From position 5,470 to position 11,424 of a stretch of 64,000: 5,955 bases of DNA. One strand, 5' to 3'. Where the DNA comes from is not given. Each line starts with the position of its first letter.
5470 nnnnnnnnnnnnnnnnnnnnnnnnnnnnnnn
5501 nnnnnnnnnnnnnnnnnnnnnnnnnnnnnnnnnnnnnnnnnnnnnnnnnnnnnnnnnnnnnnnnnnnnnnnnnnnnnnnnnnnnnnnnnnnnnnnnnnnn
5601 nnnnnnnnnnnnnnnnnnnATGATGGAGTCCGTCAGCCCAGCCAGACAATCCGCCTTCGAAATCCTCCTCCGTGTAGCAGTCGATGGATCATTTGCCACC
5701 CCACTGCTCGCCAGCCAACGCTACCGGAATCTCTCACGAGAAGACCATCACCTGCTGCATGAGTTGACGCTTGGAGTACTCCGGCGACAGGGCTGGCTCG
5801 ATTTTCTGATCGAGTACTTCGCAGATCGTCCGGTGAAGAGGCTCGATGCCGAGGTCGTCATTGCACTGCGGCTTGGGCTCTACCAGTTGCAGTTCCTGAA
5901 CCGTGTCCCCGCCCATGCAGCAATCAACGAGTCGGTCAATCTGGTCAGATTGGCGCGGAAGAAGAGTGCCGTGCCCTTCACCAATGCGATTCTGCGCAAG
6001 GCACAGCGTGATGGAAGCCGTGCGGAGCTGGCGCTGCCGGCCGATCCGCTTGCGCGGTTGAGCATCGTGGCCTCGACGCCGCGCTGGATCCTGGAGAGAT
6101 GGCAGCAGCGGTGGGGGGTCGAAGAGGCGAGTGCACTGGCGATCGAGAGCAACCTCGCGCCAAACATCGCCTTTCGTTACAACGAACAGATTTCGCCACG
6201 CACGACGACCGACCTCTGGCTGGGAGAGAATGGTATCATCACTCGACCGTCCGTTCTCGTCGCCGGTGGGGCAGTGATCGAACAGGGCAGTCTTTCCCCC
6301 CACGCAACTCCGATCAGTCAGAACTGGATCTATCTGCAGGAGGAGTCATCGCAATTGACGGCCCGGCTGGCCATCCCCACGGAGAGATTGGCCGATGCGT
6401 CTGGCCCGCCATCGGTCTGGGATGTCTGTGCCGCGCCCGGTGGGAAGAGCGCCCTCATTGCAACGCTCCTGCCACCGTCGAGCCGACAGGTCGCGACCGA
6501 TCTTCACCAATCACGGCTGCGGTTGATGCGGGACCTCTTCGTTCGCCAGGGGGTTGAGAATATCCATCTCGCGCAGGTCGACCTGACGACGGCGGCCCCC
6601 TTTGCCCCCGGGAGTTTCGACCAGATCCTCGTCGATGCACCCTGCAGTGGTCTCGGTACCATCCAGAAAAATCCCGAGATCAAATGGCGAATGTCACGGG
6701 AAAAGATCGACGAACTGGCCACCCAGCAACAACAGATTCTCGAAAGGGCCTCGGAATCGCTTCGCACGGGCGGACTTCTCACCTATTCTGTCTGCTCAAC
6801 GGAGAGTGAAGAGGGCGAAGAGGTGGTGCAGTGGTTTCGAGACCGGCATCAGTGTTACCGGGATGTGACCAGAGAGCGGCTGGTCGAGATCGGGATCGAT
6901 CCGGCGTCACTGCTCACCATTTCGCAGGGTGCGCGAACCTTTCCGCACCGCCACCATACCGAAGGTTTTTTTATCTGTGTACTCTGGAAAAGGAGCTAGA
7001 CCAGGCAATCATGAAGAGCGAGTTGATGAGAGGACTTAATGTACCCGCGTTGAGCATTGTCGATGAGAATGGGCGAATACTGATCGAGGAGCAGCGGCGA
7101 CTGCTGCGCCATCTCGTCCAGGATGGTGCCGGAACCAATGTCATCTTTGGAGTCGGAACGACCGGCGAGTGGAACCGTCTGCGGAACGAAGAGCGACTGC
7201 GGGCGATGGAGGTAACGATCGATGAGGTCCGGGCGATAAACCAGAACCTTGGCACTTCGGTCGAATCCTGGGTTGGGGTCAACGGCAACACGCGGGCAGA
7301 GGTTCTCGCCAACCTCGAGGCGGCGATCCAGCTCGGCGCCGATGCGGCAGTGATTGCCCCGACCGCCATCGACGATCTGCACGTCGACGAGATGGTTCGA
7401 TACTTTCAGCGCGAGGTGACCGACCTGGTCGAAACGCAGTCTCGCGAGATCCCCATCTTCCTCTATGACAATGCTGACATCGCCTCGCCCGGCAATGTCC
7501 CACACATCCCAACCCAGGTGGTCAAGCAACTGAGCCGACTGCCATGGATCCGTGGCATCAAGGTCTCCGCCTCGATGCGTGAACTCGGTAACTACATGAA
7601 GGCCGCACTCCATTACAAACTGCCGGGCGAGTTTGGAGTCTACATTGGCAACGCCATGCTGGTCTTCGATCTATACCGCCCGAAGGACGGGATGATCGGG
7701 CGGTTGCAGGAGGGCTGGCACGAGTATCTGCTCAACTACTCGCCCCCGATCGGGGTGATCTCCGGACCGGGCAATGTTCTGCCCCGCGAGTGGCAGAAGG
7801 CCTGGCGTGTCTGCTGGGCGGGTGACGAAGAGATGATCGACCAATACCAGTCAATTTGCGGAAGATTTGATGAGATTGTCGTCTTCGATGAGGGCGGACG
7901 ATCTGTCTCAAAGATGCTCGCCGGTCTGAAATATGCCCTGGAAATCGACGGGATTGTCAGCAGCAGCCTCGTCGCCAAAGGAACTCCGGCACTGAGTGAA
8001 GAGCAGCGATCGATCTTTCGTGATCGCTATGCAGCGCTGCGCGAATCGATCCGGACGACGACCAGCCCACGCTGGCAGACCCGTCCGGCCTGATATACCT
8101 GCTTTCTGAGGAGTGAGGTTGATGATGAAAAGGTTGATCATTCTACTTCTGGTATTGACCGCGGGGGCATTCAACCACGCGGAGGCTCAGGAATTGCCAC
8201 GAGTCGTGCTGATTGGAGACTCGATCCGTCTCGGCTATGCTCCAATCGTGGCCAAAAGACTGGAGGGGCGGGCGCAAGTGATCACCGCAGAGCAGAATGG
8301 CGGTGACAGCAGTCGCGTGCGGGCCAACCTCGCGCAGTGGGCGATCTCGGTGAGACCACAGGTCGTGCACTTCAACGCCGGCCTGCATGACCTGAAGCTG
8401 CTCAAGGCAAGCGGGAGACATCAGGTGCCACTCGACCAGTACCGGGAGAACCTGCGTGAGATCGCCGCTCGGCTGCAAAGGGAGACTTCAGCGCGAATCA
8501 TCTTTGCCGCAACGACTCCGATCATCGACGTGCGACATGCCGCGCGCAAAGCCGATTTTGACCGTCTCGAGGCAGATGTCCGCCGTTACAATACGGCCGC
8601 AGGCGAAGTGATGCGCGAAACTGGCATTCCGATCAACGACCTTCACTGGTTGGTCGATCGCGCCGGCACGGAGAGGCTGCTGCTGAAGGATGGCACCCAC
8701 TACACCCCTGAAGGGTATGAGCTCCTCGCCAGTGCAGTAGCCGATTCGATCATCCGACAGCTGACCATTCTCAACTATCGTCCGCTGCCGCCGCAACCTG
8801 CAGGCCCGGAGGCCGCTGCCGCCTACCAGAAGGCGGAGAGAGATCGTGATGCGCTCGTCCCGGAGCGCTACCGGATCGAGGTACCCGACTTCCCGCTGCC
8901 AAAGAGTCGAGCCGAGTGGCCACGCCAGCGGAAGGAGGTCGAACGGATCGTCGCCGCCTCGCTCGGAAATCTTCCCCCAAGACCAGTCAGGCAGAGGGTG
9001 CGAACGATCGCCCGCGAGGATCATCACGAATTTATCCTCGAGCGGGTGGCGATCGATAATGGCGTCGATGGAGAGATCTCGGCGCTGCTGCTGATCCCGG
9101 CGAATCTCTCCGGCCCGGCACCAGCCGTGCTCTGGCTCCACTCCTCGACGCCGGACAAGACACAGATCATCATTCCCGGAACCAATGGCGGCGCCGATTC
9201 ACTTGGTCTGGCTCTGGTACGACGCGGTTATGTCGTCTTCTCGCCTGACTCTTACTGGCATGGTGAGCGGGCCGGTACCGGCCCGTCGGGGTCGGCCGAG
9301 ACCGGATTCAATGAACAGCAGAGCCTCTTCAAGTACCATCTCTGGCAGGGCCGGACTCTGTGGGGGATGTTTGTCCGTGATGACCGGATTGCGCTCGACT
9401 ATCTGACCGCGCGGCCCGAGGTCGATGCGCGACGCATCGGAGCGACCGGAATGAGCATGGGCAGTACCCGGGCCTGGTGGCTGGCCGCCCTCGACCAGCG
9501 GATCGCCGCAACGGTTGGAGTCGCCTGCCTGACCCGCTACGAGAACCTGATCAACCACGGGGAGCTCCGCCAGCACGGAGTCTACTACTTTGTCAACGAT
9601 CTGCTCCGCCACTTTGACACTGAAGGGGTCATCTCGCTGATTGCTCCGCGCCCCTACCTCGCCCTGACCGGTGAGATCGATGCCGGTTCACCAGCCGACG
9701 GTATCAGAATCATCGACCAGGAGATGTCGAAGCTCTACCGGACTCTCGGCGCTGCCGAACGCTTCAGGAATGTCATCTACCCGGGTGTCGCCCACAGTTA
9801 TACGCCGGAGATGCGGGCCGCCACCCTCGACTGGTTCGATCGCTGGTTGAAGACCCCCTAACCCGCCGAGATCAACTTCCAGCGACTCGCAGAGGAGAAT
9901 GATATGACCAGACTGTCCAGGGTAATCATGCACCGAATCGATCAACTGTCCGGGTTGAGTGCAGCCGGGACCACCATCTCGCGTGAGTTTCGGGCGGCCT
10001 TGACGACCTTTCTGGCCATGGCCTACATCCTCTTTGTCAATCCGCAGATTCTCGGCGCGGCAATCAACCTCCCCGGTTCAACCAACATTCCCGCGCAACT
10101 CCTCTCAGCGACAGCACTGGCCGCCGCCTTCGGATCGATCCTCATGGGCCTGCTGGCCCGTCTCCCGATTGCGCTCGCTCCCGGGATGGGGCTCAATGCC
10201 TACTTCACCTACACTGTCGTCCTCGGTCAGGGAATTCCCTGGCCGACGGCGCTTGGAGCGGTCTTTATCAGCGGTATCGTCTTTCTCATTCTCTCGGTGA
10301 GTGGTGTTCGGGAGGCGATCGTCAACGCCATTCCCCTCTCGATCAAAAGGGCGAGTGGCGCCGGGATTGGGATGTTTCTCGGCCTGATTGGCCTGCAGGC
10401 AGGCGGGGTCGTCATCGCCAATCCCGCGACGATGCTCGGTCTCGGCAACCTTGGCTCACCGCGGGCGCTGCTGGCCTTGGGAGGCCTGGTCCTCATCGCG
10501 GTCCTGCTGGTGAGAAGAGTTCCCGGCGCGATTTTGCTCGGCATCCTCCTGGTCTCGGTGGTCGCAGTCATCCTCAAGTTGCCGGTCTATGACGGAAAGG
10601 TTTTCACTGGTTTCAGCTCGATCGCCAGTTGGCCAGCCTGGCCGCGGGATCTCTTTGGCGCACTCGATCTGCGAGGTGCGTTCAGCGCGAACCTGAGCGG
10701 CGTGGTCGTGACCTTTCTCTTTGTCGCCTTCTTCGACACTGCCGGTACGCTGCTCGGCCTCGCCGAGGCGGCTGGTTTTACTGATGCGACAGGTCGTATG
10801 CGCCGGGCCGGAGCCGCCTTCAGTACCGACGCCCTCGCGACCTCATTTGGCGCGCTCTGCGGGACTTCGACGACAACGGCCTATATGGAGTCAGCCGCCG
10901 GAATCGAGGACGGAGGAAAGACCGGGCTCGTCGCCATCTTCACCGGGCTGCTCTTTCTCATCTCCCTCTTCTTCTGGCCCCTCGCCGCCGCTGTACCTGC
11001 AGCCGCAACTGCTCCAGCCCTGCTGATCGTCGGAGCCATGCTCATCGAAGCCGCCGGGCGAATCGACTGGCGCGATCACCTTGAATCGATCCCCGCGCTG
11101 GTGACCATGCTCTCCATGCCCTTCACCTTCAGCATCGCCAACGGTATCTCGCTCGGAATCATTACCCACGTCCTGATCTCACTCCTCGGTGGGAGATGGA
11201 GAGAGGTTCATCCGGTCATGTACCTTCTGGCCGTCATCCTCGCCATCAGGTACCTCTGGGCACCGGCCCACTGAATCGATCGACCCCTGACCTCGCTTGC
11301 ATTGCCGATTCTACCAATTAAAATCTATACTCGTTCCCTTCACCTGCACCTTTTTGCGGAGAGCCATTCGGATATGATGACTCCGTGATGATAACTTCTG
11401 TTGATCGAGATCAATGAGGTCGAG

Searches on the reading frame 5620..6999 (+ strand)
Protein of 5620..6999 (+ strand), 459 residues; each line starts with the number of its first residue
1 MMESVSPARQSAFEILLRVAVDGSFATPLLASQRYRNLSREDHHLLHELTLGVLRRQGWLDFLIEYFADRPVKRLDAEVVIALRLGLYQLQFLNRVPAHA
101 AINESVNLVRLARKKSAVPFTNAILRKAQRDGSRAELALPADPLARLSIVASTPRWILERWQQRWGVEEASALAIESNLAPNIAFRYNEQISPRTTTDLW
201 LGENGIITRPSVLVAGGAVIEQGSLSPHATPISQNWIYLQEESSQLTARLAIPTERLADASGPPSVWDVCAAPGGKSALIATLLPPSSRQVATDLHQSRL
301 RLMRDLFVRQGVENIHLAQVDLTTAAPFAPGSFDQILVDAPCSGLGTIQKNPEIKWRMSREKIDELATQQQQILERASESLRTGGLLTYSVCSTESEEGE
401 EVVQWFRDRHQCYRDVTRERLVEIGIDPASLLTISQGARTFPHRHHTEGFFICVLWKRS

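Call 20: search_protein_families(library=pfam, proteins=[window:5620-6999:+], max_evalue=0.00001)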
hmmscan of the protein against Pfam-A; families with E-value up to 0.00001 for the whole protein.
window:5620-6999:+ (459 aa): 4 families
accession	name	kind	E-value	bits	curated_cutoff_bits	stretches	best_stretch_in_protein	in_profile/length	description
PF01189.24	Methyltr_RsmB-F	-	2.3e-45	155.1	27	1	266-455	12-198/199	16S rRNA methyltransferase RsmB/F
PF01029.23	NusB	-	7.2e-28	98.1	23.1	1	7-130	2-133/133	NusB family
PF22458.1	RsmF-B_ferredox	-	1.6e-06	28.6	27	1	154-222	2-69/74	Methyltr_RsmF/B-like, ferredoxin-like domain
PF13847.12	Methyltransf_31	-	1.9e-06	28.1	27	1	266-407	7-127/145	Methyltransferase domain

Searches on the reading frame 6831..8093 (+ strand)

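Call 20: search_protein_families(library=pfam, proteins=[window:6831-8093:+], max_evalue=0.00001)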
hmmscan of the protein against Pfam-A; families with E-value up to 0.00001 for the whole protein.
window:6831-8093:+ (420 aa): 1 family
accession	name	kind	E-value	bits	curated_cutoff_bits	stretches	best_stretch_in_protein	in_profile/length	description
PF00701.28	DHDPS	-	2.7e-10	39.9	22.1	1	68-273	4-186/289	Dihydrodipicolinate synthetase family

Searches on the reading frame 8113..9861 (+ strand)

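Call 20: search_protein_families(library=pfam, proteins=[window:8113-9861:+], max_evalue=0.00001)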
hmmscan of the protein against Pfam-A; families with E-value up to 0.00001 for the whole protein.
window:8113-9861:+ (582 aa): 2 families
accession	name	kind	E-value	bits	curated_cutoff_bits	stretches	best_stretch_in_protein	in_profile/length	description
PF13472.12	Lipase_GDSL_2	-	1.2e-12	49.1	32.9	1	39-204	7-178/178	GDSL-like Lipase/Acylhydrolase family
PF01738.24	DLH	-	4.5e-10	39.9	21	1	365-538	34-169/217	Dienelactone hydrolase family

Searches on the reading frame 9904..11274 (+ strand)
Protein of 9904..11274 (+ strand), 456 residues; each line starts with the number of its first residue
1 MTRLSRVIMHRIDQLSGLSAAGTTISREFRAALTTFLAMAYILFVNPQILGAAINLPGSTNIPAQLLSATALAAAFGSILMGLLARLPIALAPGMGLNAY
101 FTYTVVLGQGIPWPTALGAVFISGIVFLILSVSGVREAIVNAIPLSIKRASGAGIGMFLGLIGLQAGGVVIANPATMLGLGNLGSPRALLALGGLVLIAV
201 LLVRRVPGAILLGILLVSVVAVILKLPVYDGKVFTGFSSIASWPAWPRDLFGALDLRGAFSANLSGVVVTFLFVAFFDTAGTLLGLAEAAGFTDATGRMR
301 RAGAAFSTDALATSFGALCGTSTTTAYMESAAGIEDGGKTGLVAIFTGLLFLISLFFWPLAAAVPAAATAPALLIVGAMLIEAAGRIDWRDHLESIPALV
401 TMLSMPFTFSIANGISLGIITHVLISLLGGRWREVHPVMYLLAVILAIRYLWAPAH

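Call 20: search_protein_families(library=pfam, proteins=[window:9904-11274:+], max_evalue=0.00001)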
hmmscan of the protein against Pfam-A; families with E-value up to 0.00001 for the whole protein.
window:9904-11274:+ (456 aa): 1 family
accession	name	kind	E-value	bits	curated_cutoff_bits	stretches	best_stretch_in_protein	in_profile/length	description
PF00860.26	Xan_ur_permease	-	9.5e-37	127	27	1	29-415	4-387/389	Permease family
